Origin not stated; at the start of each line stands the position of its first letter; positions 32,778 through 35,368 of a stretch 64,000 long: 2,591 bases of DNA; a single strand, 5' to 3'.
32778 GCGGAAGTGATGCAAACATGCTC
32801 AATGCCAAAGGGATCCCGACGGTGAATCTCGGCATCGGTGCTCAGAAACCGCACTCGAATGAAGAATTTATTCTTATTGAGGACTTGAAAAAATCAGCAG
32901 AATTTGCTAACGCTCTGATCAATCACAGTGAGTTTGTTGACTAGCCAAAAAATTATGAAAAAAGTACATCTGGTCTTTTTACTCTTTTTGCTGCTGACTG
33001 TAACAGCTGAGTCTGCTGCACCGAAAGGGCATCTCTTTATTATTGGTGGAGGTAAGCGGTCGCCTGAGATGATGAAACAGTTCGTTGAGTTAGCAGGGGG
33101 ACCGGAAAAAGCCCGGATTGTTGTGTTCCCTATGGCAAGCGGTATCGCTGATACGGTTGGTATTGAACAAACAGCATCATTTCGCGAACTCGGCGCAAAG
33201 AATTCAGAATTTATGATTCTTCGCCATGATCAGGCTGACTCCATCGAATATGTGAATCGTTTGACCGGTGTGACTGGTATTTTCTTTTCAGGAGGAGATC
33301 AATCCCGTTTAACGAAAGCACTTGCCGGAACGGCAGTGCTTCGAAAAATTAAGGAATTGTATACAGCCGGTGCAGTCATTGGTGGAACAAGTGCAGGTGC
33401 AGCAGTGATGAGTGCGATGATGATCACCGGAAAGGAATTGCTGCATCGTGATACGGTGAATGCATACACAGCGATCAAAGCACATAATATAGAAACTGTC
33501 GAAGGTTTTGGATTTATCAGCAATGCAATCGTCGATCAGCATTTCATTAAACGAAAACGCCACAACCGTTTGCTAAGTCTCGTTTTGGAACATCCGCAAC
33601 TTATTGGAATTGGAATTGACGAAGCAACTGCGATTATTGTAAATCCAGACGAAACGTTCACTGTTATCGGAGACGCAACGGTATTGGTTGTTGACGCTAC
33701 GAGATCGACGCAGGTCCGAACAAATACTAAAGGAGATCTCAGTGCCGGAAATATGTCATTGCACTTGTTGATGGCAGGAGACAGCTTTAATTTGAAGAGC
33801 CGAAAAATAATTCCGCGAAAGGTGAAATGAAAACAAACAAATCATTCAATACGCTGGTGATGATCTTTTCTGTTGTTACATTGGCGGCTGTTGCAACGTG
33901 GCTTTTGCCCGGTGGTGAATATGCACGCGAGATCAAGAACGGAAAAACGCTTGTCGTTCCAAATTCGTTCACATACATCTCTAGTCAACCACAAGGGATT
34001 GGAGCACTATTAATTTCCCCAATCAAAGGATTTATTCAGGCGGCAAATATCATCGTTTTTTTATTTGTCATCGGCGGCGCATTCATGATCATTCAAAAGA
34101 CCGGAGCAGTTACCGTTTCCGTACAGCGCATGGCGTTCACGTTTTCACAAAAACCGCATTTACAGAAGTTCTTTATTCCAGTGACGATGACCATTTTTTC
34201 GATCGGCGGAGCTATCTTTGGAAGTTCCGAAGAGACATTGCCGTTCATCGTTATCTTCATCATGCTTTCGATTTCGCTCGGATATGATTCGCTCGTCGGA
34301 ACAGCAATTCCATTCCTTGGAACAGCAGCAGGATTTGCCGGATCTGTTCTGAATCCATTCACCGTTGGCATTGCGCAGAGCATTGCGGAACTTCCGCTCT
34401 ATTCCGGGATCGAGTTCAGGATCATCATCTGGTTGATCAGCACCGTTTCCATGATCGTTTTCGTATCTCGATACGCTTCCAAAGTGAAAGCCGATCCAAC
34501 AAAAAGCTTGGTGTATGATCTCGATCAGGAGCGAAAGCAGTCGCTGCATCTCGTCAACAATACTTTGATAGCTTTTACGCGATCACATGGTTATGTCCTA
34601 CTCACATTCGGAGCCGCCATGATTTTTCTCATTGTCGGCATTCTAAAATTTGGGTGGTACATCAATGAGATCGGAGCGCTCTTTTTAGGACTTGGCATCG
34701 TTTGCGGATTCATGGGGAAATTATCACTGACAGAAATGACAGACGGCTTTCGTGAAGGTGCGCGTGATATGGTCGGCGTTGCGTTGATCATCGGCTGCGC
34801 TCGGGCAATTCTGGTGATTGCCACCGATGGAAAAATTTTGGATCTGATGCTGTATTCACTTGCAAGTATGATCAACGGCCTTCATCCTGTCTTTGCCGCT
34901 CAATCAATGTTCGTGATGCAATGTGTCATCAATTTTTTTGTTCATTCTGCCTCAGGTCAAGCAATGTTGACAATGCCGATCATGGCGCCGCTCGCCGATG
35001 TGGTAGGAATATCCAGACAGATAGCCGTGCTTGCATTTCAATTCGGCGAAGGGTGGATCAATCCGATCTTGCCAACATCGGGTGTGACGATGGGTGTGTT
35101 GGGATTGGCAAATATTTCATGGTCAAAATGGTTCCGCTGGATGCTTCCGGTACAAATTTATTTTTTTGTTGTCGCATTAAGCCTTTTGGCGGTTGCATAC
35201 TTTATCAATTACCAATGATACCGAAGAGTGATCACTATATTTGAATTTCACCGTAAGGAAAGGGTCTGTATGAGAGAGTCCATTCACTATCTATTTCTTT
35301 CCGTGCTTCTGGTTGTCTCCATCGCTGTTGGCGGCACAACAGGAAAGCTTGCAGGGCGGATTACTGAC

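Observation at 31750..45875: PUL-like locus without SusC/SusD, coupled to TonB and T9SS and built around two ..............s: candidate extracellular cyanophycin utilisation system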

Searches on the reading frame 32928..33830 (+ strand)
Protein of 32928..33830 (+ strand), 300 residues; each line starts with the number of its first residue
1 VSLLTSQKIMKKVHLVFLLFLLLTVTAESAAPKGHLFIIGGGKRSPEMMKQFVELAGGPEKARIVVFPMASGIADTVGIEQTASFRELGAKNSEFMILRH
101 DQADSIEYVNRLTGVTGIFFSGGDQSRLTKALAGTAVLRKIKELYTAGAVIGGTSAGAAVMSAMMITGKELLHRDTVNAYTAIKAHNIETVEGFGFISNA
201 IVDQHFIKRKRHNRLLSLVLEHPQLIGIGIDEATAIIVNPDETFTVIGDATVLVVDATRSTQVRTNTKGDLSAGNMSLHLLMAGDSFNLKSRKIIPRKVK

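Call 3: search_protein_families(library=pfam, proteins=[window:32928-33830:+], max_evalue=0.01)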
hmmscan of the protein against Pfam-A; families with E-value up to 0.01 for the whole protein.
window:32928-33830:+ (300 aa): 1 family
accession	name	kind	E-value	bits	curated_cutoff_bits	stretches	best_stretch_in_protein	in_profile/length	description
PF03575.23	Peptidase_S51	-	7.6e-23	81.7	23.9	1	36-243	1-203/206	Peptidase family S51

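Call 4: search_protein_families(library=ncbifam, proteins=[window:32928-33830:+], max_evalue=0.01)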
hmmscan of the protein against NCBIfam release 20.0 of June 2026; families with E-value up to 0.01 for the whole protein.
window:32928-33830:+ (300 aa): 3 families
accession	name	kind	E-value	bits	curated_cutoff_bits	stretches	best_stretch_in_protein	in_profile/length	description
TIGR02069.1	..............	equivalog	1.3e-56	191.9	126.6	1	37-286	2-249/250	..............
NF003642.0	PRK05282.1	equivalog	2.6e-06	27.1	156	1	100-262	68-221/233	dipeptidase PepE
TIGR03800.1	PLP_synth_Pdx2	equivalog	0.0021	18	105.55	1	103-169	25-91/184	pyridoxal 5'-phosphate synthase glutaminase subunit PdxT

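Call 25: search_solved_structures(query=window:32928-33830:+, show_alignments=2, max_evalue=0.001)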
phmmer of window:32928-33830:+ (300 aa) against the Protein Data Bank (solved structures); distinct sequences matched with E-value up to 0.001: 4.
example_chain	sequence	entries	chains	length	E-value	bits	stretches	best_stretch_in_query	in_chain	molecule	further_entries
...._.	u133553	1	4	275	1e-39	139.8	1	32-295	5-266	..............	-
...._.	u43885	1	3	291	1.6e-30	109.7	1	36-297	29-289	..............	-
7uqw_A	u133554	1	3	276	3.6e-30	108.5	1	36-297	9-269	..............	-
6nqc_A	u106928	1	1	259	5.5e-13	52.2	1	36-259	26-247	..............-like exopeptidase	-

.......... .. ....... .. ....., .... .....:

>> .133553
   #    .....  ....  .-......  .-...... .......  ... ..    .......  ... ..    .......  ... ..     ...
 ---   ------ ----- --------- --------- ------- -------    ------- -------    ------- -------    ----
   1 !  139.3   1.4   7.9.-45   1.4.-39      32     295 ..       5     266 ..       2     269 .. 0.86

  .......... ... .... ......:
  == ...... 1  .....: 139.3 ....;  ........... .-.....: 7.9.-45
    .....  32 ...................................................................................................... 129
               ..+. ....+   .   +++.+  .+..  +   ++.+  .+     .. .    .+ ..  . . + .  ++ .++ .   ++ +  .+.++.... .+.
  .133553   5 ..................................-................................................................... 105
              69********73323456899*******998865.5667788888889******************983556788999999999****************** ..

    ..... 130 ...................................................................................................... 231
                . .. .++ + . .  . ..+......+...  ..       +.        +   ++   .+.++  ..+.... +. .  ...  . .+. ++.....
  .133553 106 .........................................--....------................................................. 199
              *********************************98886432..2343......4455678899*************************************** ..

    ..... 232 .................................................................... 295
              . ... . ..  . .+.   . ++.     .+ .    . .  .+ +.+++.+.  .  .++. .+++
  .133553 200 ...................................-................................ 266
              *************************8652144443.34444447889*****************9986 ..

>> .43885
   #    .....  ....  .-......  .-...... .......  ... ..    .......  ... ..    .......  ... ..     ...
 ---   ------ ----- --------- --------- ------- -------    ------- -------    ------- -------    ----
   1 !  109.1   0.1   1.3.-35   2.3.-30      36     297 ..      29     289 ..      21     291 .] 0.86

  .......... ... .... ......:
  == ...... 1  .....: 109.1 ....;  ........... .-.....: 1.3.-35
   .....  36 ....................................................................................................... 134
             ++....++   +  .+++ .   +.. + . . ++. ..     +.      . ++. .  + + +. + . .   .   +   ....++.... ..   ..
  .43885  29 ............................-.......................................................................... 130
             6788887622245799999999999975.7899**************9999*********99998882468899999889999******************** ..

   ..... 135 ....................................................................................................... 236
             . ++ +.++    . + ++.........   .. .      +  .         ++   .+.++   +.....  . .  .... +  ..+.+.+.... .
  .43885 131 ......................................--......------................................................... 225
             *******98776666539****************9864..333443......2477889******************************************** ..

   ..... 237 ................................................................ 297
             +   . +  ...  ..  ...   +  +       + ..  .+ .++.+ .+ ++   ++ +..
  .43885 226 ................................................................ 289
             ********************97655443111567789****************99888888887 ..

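Call 59: find_homologous_proteins(query=window:32955-33830:+, max_evalue=1e-20)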
Query window:32955-33830:+ (291 aa): 4612 proteins with E <= 1e-20 among 8000 candidates; the best 120 are listed.
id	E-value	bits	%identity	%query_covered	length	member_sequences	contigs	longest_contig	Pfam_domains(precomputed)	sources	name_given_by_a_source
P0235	5.6e-182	621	100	100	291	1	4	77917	PF03575.24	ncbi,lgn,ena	-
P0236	6.3e-109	381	68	90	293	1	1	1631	PF03575.24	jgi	-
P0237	1.1e-107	377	65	98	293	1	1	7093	PF03575.24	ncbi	-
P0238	4.3e-105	369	63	98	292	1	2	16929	PF03575.24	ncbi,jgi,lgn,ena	-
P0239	1.0e-104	368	62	96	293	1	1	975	PF03575.24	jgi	jgi:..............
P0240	2.0e-104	367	62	97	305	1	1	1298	PF03575.24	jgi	jgi:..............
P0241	1.3e-101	358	61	98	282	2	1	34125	PF03575.24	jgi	jgi:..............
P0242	7.9e-100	352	60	92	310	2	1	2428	PF03575.24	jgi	jgi:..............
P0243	4.0e-99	349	57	97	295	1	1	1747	PF03575.24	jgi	jgi:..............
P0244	3.9e-98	346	59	91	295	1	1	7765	PF03575.24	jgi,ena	-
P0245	9.7e-98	345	58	91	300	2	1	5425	PF03575.24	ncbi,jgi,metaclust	metaclust:\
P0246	5.1e-97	342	59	96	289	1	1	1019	PF03575.24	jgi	jgi:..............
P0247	2.3e-96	340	59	91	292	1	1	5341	PF03575.24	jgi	jgi:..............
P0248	7.2e-96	339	59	90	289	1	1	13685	PF03575.24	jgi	jgi:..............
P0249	1.7e-95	337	57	95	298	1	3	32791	PF03575.24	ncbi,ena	-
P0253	4.6e-94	333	57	91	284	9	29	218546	PF03575.24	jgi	jgi:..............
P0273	1.8e-91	324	56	90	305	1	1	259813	PF03575.24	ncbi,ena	-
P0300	2.1e-89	317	54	98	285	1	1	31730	PF03575.24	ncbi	ncbi:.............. [Calditrichota bacterium]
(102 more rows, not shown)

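Call 60: find_encoding_contigs(protein=P0253, flank=10000, max_places=2)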
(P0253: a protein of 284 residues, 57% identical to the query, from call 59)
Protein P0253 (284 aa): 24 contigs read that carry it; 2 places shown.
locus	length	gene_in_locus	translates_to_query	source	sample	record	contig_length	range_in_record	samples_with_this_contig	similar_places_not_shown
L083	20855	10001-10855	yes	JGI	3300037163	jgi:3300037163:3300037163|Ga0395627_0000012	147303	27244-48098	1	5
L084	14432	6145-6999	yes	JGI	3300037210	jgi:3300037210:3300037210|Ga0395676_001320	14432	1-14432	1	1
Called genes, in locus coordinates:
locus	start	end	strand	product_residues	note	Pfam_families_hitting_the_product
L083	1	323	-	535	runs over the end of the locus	-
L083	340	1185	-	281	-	PF02085:Cytochrom_CIII (faint), PF14522:Cytochrome_C7 (faint)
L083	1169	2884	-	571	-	PF02085:Cytochrom_CIII (faint), PF14522:Cytochrome_C7 (faint), PF14537:Cytochrom_c3_2 (faint)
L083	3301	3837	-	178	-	PF14235:DUF4337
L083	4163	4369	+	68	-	-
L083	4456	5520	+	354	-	PF00291:PALP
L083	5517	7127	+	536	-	PF03130:HEAT_PBS (faint), PF13513:HEAT_EZ (faint), PF12717:Cnd1 (faint), PF25767:ARM_TBCD_2nd (faint), PF00514:Arm (faint), PF02985:HEAT (faint), PF13646:HEAT_2, PF00144:Beta-lactamase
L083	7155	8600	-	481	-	PF04916:Phospholip_B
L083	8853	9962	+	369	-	PF04389:Peptidase_M28 (faint), PF01546:Peptidase_M20, PF05343:Peptidase_M42 (weak), PF07687:M20_dimer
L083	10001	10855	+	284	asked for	PF03575:Peptidase_S51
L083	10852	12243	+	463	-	PF03606:DcuC, PF02667:SCFA_trans, PF03553:Na_H_antiporter (weak)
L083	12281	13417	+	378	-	PF18962:Por_Secre_tail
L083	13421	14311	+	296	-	PF01418:HTH_6, PF01380:SIS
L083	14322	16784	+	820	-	PF13620:CarboxypepD_reg, PF13715:CarbopepD_reg_2, PF07715:Plug, PF00593:TonB_dep_Rec_b-barrel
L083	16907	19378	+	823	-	-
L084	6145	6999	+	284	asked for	PF03575:Peptidase_S51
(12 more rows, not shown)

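Call 61: find_encoding_contigs(protein=P0300, flank=10000, max_places=1)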
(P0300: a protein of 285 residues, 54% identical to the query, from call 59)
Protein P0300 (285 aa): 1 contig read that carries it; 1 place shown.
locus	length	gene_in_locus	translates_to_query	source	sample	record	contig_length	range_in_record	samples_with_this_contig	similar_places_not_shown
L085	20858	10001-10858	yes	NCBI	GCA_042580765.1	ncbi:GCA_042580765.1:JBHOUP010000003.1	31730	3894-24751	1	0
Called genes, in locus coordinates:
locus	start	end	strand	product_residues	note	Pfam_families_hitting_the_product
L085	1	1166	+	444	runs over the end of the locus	PF00072:Response_reg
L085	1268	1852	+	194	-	PF00072:Response_reg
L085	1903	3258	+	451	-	PF00072:Response_reg, PF00158:Sigma54_activat, PF14532:Sigma54_activ_2, PF07726:AAA_3 (weak), PF07728:AAA_5 (weak), PF25601:AAA_lid_14, PF02954:HTH_8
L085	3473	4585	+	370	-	PF00072:Response_reg, PF07228:SpoIIE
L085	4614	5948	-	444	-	PF00149:Metallophos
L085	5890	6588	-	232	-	PF00106:adh_short, PF01370:Epimerase (weak), PF08659:KR, PF13561:adh_short_C2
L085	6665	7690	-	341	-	PF00089:Trypsin, PF10459:Peptidase_S46 (faint), PF13365:Trypsin_2, PF00595:PDZ, PF13180:PDZ_2, PF17820:PDZ_6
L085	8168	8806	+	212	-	PF04831:POPDC1-3, PF00027:cNMP_binding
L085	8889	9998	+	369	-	PF04389:Peptidase_M28 (faint), PF05343:Peptidase_M42 (faint), PF01546:Peptidase_M20, PF07687:M20_dimer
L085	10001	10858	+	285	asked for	PF03575:Peptidase_S51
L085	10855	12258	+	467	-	PF03606:DcuC, PF03553:Na_H_antiporter (weak)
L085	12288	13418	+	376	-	PF18962:Por_Secre_tail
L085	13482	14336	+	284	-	PF01418:HTH_6, PF13580:SIS_2 (faint), PF01380:SIS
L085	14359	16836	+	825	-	PF13620:CarboxypepD_reg, PF13715:CarbopepD_reg_2, PF07715:Plug, PF25183:OMP_b-brl_4 (faint), PF00593:TonB_dep_Rec_b-barrel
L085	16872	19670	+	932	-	-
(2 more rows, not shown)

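Call 62: find_encoding_contigs(protein=P0273, flank=10000, max_places=1)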
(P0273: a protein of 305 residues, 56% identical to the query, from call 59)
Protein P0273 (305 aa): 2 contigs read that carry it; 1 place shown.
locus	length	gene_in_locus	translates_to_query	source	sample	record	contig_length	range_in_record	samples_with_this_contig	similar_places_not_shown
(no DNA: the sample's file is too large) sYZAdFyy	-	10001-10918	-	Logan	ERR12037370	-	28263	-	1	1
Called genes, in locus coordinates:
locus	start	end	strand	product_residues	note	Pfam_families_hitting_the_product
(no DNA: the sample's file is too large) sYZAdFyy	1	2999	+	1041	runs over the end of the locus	PF22842:Pel9A-like_beta_helix, PF16656:Pur_ac_phosph_N (faint), PF00041:fn3 (faint), PF25788:Ig_Rha78A_N (faint), PF02018:CBM_4_9, PF18962:Por_Secre_tail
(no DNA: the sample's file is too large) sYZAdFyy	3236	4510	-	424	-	PF03349:Toluene_X, PF13505:OMP_b-brl, PF10677:DUF2490 (faint)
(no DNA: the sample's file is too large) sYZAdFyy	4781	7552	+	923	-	PF00595:PDZ (weak), PF13180:PDZ_2 (weak), PF17820:PDZ_6, PF01590:GAF (faint), PF07228:SpoIIE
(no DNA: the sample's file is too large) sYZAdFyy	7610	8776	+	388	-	PF00149:Metallophos, PF12850:Metallophos_2 (faint)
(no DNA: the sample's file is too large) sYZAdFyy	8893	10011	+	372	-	PF04389:Peptidase_M28 (weak), PF01546:Peptidase_M20, PF05343:Peptidase_M42 (weak), PF07687:M20_dimer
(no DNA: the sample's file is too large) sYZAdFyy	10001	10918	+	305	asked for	PF03575:Peptidase_S51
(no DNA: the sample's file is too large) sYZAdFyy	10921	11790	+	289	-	PF03606:DcuC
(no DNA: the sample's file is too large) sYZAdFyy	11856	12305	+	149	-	PF03606:DcuC, PF02667:SCFA_trans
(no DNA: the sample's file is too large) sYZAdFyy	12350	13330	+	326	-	PF18962:Por_Secre_tail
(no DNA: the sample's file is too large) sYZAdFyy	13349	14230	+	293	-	PF01418:HTH_6, PF01380:SIS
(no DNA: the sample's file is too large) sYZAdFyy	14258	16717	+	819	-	PF13620:CarboxypepD_reg, PF13715:CarbopepD_reg_2, PF07715:Plug, PF25183:OMP_b-brl_4 (weak)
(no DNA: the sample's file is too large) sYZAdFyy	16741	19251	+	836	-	-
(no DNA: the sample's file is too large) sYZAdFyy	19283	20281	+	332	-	PF03687:UPF0164 (faint), PF13609:Porin_4 (faint), PF19572:PorV (weak)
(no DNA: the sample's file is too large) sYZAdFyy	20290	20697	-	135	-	PF02261:Asp_decarbox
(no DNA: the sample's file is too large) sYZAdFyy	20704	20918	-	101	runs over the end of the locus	PF13453:Zn_ribbon_TFIIB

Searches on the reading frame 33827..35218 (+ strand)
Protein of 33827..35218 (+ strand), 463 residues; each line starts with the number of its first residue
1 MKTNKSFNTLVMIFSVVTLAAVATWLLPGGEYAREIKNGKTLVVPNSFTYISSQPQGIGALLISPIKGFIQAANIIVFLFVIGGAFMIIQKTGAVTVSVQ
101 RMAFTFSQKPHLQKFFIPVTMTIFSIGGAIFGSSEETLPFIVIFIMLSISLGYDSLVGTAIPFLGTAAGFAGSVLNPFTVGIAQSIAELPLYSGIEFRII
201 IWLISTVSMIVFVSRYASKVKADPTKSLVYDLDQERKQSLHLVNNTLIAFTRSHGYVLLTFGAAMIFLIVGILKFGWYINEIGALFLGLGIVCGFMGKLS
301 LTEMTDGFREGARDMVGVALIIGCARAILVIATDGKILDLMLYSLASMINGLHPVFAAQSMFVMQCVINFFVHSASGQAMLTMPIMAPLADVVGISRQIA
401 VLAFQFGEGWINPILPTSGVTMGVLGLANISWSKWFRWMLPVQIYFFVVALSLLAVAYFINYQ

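Call 3: search_protein_families(library=pfam, proteins=[window:33827-35218:+], max_evalue=0.01)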
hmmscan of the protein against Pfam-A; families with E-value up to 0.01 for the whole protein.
window:33827-35218:+ (463 aa): 2 families
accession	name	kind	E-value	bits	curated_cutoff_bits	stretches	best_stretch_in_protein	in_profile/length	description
PF03606.21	DcuC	-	3.5e-99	332.8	23.1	1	9-457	4-459/461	C4-dicarboxylate anaerobic carrier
PF03553.21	Na_H_antiporter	-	2.6e-09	37.2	23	1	184-451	28-293/303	Na+/H+ antiporter family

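Call 4: search_protein_families(library=ncbifam, proteins=[window:33827-35218:+], max_evalue=0.01)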
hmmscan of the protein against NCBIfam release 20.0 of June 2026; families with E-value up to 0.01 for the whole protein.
window:33827-35218:+ (463 aa): 1 family
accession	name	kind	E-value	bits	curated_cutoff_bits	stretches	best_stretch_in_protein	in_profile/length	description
NF008611.1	PRK11588.1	equivalog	1.8e-112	376.6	500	1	72-463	95-492/492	putative basic amino acid antiporter YfcC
